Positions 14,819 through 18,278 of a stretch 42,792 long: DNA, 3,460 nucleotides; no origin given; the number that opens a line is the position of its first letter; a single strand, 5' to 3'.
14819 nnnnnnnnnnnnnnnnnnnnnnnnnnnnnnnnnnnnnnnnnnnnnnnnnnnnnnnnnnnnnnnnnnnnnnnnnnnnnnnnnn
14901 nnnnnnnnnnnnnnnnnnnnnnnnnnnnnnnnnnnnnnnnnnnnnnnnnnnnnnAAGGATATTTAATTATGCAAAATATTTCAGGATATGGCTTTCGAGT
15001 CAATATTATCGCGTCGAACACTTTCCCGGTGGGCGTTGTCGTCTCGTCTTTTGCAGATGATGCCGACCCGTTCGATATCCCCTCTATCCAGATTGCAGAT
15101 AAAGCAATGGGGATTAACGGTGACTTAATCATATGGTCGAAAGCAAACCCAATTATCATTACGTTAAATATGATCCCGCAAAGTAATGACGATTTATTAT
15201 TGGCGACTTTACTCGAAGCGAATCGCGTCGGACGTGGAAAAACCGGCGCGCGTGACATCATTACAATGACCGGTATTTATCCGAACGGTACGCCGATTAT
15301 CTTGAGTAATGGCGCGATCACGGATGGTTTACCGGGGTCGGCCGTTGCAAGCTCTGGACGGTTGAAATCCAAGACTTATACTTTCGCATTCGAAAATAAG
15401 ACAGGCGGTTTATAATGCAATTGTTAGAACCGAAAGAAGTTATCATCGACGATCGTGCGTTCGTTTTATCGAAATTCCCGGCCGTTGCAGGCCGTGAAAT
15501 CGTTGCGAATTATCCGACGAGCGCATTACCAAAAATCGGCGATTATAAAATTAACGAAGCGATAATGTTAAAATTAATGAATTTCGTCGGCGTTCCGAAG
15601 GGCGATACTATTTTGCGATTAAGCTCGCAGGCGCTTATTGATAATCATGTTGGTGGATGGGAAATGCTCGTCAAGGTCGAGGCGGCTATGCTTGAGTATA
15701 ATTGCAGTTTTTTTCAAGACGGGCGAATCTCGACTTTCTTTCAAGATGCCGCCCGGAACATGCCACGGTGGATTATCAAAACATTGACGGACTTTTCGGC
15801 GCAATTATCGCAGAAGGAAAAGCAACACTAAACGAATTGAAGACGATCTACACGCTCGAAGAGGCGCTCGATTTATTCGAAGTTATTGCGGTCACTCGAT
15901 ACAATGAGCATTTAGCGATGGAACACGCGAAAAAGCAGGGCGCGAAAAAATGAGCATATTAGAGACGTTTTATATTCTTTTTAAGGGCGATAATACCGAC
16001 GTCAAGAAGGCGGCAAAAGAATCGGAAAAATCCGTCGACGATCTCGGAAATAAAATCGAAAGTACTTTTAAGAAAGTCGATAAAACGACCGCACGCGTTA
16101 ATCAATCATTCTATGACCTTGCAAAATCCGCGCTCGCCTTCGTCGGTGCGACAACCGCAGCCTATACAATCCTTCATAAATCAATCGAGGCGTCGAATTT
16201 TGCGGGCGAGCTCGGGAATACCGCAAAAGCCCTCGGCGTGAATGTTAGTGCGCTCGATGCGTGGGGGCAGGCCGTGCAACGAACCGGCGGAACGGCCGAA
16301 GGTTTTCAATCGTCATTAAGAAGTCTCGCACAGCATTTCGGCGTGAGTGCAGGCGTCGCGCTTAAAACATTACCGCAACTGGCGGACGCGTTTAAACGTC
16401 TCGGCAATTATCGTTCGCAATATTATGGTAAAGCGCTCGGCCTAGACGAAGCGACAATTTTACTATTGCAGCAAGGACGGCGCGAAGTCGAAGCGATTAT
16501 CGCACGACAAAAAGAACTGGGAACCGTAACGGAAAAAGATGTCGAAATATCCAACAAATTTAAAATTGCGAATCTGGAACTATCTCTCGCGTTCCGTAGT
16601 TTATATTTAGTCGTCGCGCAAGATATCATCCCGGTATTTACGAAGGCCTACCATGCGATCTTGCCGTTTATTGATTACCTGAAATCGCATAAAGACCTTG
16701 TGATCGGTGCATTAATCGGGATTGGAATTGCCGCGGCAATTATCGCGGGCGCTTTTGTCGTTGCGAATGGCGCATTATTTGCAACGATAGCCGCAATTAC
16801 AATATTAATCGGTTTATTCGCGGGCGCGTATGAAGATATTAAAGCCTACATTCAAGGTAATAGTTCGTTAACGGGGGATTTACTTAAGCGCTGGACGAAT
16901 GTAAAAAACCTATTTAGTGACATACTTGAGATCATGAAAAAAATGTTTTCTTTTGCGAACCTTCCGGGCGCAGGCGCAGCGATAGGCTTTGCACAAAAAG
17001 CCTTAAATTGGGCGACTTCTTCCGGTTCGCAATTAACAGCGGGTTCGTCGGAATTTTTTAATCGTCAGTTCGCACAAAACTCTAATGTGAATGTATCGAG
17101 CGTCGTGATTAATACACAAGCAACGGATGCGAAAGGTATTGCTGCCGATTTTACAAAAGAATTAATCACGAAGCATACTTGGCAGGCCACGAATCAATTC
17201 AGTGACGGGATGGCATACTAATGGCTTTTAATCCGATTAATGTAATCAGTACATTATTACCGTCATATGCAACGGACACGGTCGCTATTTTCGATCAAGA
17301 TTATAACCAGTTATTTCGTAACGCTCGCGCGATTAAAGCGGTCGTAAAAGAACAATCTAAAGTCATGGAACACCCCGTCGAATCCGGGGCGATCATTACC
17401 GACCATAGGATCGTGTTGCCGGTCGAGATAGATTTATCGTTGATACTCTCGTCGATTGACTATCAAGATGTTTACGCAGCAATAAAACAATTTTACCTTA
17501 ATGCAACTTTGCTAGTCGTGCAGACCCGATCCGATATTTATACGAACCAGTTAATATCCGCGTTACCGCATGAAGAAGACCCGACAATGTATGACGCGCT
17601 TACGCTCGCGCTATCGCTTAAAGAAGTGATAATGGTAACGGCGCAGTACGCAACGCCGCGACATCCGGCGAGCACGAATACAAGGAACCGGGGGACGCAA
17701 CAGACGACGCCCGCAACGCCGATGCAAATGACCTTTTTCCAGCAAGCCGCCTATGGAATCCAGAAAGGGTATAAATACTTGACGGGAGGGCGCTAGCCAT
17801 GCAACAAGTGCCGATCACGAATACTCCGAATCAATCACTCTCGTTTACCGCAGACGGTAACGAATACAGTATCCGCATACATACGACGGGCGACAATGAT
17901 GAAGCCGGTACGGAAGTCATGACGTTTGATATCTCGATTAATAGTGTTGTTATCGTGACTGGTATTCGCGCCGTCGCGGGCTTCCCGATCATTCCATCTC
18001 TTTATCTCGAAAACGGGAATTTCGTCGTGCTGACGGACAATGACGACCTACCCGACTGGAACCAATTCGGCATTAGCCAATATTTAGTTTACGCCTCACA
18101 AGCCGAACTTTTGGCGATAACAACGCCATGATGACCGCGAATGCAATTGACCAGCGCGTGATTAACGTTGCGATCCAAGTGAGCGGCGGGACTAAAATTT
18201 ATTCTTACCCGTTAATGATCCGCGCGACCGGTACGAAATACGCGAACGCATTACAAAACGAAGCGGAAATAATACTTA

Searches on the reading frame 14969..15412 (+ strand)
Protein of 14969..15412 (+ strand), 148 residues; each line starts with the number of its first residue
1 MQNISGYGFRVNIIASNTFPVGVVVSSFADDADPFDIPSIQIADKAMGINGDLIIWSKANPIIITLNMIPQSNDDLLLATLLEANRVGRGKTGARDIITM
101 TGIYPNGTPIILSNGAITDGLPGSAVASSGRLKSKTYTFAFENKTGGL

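Call 54: search_protein_families(library=pfam, max_evalue=0.01, proteins=[window:14969-15412:+])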
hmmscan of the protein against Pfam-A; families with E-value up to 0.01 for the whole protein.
window:14969-15412:+ (148 aa): 1 family
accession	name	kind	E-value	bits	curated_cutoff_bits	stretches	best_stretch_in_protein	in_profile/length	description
PF22764.1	E217_Gp32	-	1.9e-59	199.8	27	1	2-144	1-143/144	Tail fiber protein gp32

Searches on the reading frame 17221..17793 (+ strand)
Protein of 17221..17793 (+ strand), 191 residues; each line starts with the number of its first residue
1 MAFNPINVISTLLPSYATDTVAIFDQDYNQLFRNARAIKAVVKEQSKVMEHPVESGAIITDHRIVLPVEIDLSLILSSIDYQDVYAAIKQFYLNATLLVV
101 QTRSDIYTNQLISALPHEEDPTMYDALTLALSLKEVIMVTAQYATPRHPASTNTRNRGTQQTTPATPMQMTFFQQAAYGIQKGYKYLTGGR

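Call 55: search_protein_families(library=pfam, max_evalue=0.01, proteins=[window:17221-17793:+])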
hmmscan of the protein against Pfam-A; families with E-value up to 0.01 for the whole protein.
window:17221-17793:+ (191 aa): 1 family
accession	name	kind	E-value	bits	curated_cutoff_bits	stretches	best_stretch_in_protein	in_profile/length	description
PF21821.3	Dit_like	-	1.4e-16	61.2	24.2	1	42-145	9-125/127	Dit-like phage tail protein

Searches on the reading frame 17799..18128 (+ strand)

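Call 55: search_protein_families(library=pfam, max_evalue=0.01, proteins=[window:17799-18128:+])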
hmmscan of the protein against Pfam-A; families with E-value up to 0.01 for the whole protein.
window:17799-18128:+ (110 aa): 1 family
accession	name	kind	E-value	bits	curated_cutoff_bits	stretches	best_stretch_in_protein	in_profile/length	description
PF22479.2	Pam3_gp18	-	4.1e-17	63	24.2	1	1-99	1-99/101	Cyanophage baseplate Pam3 plug gp18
